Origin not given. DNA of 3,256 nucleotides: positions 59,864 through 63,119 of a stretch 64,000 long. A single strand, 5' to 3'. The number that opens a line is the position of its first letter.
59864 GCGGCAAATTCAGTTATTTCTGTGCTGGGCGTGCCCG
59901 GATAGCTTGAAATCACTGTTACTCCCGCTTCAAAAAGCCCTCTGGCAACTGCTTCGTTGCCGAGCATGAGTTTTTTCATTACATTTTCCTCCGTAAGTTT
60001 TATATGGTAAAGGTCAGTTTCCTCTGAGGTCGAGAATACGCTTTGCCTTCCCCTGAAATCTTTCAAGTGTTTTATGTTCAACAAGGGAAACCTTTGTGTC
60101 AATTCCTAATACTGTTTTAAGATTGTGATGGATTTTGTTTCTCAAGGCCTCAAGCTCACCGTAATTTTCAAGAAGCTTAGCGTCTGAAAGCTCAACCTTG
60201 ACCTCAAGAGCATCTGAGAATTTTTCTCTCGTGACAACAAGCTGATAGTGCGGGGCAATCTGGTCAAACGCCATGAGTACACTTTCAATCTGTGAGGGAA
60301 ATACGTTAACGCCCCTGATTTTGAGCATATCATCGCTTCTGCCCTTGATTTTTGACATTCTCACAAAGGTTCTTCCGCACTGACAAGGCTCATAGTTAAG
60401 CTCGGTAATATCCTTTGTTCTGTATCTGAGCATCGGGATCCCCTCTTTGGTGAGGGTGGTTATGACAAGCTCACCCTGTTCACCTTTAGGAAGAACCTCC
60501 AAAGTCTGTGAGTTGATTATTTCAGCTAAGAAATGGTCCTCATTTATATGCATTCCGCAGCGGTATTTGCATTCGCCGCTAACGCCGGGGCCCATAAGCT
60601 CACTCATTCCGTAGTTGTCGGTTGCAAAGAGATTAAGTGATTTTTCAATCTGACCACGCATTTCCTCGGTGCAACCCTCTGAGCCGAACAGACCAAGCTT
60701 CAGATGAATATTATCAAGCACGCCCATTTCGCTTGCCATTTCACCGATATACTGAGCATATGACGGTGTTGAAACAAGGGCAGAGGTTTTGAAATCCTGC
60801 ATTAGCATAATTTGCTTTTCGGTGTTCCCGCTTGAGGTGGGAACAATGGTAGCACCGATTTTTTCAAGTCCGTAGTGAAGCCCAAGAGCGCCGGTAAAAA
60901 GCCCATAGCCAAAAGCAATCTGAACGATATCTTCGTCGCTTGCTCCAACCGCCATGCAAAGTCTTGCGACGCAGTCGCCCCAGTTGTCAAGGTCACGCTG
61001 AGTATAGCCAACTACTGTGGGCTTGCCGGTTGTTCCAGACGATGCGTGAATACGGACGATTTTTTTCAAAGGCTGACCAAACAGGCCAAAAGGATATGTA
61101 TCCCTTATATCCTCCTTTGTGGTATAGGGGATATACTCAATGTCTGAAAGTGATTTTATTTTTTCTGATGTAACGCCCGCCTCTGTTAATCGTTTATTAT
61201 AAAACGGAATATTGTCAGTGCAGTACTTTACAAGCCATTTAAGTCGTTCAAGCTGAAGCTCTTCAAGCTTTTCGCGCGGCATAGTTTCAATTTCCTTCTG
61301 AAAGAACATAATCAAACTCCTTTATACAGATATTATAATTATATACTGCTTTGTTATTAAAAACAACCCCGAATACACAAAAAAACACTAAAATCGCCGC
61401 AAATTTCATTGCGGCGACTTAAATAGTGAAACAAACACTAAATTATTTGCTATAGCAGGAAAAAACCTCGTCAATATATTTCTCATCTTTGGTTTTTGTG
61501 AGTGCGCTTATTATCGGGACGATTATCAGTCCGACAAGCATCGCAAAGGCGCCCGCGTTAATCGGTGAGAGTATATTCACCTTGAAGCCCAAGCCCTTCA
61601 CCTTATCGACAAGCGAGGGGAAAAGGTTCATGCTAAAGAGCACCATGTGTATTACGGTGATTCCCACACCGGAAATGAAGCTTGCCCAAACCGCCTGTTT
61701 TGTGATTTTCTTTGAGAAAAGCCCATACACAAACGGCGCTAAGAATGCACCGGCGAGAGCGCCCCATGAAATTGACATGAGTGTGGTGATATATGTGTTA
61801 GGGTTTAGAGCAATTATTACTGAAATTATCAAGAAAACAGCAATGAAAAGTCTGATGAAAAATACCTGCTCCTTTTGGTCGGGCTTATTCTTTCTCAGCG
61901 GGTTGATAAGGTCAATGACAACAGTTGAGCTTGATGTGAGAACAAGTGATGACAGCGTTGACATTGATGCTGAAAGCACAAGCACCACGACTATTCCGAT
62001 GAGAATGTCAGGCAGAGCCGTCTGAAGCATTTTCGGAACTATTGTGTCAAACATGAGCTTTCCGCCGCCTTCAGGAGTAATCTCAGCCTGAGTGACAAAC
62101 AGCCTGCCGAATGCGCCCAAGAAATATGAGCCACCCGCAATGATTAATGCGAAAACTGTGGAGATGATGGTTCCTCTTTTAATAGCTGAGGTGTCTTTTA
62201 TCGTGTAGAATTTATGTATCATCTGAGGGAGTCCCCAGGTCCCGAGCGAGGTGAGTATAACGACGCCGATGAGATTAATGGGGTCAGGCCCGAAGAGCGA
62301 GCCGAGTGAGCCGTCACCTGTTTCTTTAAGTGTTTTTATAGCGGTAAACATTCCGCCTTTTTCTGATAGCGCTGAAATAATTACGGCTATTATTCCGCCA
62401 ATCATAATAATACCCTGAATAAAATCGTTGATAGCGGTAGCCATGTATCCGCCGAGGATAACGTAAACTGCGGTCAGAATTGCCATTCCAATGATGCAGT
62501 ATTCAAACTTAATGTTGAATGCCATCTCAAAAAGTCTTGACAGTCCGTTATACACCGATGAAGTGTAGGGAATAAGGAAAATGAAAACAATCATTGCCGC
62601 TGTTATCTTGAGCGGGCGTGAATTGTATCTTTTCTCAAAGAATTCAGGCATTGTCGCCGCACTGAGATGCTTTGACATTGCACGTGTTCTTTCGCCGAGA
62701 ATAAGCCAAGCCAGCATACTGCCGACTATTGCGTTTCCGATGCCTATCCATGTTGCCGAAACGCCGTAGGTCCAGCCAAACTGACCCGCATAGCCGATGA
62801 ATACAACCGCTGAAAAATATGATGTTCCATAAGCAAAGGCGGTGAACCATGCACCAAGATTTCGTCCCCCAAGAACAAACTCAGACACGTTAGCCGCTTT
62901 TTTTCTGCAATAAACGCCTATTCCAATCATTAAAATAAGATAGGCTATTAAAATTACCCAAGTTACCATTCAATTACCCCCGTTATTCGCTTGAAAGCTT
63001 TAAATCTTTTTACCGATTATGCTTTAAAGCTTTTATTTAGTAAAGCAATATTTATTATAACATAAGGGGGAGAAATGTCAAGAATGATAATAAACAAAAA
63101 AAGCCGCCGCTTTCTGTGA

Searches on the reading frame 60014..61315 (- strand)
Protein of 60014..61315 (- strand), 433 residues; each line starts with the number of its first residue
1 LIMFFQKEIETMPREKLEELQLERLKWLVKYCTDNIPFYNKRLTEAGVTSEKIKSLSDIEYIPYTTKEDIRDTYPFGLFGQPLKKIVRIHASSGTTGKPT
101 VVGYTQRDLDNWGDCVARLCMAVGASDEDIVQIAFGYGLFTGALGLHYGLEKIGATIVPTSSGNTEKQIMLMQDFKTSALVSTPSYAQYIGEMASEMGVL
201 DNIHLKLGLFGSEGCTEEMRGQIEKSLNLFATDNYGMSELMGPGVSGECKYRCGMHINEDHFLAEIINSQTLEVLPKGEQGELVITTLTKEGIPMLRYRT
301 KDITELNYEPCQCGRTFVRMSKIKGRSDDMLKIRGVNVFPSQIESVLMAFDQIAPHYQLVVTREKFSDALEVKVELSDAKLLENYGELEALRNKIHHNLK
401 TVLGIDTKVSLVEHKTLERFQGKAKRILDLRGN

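Call 63: search_protein_families(library=pfam, max_evalue=0.00001, proteins=[window:60014-61315:-])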
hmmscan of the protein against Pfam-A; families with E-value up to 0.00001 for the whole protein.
window:60014-61315:- (433 aa): 2 families
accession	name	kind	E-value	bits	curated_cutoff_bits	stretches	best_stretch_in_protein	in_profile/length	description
PF14535.12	AMP-binding_C_2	-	3.2e-32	111.1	25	1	335-431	1-96/96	AMP-binding enzyme C-terminal domain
PF00501.34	AMP-binding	-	4.7e-11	42.6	29.9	1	89-286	167-375/384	AMP-binding enzyme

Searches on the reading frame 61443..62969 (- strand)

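Call 63: search_protein_families(library=pfam, max_evalue=0.00001, proteins=[window:61443-62969:-])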
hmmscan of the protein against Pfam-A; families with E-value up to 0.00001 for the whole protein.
window:61443-62969:- (508 aa): 1 family
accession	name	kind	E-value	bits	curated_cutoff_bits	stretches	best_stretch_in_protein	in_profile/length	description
PF00474.23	SSF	-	3.3e-58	197.9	22.8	1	31-432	1-404/406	Sodium:solute symporter family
